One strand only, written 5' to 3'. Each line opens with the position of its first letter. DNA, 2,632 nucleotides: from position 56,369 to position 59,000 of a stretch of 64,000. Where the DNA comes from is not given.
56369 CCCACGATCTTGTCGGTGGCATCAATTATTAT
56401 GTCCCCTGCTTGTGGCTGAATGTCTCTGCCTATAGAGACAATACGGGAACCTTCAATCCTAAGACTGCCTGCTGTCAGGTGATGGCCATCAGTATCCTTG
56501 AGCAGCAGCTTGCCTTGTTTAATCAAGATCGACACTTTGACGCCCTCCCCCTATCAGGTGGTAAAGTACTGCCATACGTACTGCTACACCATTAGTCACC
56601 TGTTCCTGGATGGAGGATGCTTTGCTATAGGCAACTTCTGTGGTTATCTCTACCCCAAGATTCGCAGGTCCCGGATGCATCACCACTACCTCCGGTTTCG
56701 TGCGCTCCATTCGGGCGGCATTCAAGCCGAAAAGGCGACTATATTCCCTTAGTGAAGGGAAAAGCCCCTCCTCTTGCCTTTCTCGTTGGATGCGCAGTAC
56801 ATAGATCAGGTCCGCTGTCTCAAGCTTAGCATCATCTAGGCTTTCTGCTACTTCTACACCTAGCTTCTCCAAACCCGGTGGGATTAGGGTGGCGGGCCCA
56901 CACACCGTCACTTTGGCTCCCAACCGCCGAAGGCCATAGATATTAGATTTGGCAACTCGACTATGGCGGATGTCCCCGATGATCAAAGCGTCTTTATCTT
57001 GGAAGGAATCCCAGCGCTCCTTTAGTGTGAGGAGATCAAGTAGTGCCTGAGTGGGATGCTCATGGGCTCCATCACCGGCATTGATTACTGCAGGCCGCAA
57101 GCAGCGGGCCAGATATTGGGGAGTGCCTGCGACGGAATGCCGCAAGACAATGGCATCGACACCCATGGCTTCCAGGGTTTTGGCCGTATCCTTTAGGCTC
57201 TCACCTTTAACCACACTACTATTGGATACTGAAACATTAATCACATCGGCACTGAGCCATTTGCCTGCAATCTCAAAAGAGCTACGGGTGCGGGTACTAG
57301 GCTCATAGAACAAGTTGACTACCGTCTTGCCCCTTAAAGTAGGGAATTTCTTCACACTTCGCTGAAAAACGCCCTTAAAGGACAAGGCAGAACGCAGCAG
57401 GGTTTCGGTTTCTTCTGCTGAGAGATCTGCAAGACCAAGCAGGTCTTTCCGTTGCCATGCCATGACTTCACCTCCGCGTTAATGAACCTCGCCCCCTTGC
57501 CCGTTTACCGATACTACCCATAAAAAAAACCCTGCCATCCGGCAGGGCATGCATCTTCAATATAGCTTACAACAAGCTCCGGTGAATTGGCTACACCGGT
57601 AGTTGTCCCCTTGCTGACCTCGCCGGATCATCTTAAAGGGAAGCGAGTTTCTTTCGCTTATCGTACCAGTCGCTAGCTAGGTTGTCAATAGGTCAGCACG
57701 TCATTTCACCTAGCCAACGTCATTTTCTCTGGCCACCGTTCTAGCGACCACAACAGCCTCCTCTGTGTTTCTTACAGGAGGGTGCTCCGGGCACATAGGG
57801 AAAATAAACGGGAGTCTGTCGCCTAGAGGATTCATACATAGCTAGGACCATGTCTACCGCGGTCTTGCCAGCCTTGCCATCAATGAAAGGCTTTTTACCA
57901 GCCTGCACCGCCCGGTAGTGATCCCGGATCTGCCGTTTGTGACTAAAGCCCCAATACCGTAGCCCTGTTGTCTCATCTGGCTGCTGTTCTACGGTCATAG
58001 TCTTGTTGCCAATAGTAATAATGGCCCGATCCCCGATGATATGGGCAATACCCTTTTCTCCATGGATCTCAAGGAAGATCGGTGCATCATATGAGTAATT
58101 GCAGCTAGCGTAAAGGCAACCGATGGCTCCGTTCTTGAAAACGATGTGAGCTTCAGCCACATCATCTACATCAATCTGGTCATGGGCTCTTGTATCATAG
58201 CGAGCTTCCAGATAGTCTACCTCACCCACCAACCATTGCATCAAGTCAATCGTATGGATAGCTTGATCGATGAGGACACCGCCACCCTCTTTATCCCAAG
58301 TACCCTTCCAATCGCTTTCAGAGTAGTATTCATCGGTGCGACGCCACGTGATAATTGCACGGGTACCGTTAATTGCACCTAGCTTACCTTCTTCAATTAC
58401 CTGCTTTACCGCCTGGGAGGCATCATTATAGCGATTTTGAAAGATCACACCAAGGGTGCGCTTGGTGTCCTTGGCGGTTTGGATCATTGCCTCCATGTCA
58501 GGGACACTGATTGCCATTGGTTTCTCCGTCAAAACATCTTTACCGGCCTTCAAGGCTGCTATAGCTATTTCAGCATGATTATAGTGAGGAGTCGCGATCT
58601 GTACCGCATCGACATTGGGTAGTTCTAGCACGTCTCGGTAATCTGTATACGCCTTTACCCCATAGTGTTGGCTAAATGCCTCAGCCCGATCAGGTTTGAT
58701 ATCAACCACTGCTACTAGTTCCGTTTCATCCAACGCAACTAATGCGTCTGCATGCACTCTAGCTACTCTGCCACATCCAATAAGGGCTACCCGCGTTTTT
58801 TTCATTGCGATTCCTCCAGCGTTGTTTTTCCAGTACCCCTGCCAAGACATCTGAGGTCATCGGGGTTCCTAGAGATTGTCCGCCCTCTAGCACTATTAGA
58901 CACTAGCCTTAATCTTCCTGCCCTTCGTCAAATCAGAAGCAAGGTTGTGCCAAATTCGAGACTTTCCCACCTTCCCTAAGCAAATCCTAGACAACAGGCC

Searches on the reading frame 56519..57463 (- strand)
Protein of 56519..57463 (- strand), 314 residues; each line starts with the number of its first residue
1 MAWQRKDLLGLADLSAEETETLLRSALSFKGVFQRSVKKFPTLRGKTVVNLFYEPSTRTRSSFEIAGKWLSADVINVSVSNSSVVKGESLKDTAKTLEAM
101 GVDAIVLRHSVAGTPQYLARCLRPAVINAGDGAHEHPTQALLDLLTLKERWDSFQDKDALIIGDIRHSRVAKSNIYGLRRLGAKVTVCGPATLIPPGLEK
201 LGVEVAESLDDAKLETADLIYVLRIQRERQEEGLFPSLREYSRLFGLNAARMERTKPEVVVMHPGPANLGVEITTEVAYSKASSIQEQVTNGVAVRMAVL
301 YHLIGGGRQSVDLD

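Call 67: search_protein_families(library=ncbifam, proteins=[window:56519-57463:-], max_evalue=1e-10)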
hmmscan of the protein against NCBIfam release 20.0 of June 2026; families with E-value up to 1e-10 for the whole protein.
window:56519-57463:- (314 aa): 14 families
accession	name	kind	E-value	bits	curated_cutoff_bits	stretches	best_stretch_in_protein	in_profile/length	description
NF002032.1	PRK00856.1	equivalog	9.5e-116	386.1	263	1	6-303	1-296/297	aspartate carbamoyltransferase catalytic subunit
TIGR00670.1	asp_carb_tr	equivalog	6.4e-90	301.3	236.95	1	6-304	1-303/304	aspartate carbamoyltransferase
NF010387.0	PRK13814.1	equivalog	1.6e-68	230.9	660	1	8-301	8-300/310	aspartate carbamoyltransferase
NF008853.0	PRK11891.1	equivalog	3e-43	148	560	1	4-305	87-399/430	aspartate carbamoyltransferase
TIGR00658.1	orni_carb_tr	equivalog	5.5e-42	144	280.85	1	6-303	1-302/304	ornithine carbamoyltransferase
NF001986.0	PRK00779.1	subfamily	3e-41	141.5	306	1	4-304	4-304/307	ornithine carbamoyltransferase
NF006046.0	PRK08192.1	equivalog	7.5e-41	140.5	512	1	3-302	4-315/339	aspartate carbamoyltransferase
NF011380.0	PRK14805.1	equivalog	7.7e-30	104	421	1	6-305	2-301/302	ornithine carbamoyltransferase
NF009916.0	PRK13376.1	equivalog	9.6e-26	90.4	800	1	10-306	12-334/525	bifunctional aspartate carbamoyltransferase catalytic subunit/aspartate carbamoyltransferase regulatory subunit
TIGR04384.1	putr_carbamoyl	exception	9.2e-23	80.9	500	1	11-303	5-306/330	putrescine carbamoyltransferase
NF003286.0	PRK04284.1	subfamily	1.6e-22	80.1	515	1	4-195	5-193/332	ornithine carbamoyltransferase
NF002470.0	PRK01713.1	equivalog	3.2e-19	69.5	545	1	5-196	7-195/334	ornithine carbamoyltransferase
NF009213.0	PRK12562.1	subfamily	5.5e-16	58.9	559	1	4-167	5-167/334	ornithine carbamoyltransferase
NF003384.0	PRK04523.1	equivalog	5.3e-12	45.5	288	0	6-80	4-73/336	N-acetylornithine carbamoyltransferase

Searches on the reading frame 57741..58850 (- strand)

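Call 67: search_protein_families(library=ncbifam, proteins=[window:57741-58850:-], max_evalue=1e-10)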
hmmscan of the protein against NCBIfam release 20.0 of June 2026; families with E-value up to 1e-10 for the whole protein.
window:57741-58850:- (369 aa): 9 families
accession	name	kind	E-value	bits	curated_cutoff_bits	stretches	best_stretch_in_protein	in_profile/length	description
TIGR04380.1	myo_inos_iolG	equivalog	4e-51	173.8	355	1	19-348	2-329/330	inositol 2-dehydrogenase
NF040723.1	UDP-GlcNAcDh_Arch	equivalog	1.1e-40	140.1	450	1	20-342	2-301/302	UDP-N-acetylglucosamine 3-dehydrogenase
NF052479.1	LevoglcsnDh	equivalog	8.2e-39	133.4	650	1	16-220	1-214/386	levoglucosan dehydrogenase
NF052679.1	InsChiInosDhIolG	equivalog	6.3e-23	81.3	540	1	20-280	4-259/343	bifunctional inositol 2-dehydrogenase/D-chiro-inositol 1-dehydrogenase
NF041392.1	XylDh_Gfo6_Halo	equivalog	1.9e-21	76.2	350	1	17-348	15-348/350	D-xylose 1-dehydrogenase Gfo6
NF008607.0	PRK11579.1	subfamily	6.6e-19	68.1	330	1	18-212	4-193/346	oxidoreductase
NF007574.0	PRK10206.1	equivalog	4.4e-18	65.4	352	1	21-267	5-243/345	oxidoreductase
NF058561.1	BT_2158_fam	equivalog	1.2e-16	60.4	750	1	19-165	36-182/487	glycoside 3-dehydrogenase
NF058563.1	BT_2159_fam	equivalog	3.4e-12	46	650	1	20-274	2-253/350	disaccharide 3-dehydrogenase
